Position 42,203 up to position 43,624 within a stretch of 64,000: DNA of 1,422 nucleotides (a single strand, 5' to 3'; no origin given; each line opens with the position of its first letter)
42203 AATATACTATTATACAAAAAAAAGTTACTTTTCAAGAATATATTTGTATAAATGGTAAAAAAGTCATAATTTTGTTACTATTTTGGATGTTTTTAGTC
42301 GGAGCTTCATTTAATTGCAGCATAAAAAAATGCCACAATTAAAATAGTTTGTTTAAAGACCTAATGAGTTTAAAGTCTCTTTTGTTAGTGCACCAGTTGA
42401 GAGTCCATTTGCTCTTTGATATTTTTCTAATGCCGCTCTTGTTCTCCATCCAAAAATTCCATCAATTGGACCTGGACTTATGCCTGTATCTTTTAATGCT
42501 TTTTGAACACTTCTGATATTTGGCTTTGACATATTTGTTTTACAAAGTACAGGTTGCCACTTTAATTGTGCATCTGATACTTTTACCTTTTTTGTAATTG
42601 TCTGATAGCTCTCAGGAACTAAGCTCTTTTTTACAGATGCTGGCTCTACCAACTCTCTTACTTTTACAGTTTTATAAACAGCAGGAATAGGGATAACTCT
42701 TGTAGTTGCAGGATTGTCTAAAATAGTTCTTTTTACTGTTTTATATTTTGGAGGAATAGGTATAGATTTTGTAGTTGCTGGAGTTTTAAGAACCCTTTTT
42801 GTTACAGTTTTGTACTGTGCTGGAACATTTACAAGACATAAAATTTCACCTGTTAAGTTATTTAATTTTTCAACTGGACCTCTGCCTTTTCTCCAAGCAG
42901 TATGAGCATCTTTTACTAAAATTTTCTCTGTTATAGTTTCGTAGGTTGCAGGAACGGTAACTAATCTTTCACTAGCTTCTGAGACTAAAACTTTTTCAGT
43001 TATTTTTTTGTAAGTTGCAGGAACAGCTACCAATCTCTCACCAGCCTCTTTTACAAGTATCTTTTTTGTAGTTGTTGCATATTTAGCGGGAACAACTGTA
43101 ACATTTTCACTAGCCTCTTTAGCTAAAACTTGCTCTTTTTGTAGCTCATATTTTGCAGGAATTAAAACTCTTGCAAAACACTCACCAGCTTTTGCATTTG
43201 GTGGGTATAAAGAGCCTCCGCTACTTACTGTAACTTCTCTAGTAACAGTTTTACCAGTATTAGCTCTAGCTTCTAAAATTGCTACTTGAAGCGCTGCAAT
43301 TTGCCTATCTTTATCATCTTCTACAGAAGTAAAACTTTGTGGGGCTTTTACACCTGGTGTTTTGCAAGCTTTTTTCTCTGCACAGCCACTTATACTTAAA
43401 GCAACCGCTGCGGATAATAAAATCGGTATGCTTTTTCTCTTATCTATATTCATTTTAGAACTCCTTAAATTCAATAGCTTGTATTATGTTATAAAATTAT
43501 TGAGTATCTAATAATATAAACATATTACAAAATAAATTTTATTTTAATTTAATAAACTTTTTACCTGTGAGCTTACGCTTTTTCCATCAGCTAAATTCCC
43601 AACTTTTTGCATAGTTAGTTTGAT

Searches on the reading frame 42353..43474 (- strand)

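Call 89: search_protein_families(library=pfam, proteins=[window:42353-43474:-], max_evalue=0.00001)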
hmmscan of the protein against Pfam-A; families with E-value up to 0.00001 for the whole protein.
window:42353-43474:- (373 aa): 1 family
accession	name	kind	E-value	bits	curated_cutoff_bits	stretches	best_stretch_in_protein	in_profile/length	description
PF01471.23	PG_binding_1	-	8.7e-13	48.7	23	1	317-371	2-57/57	Putative peptidoglycan binding domain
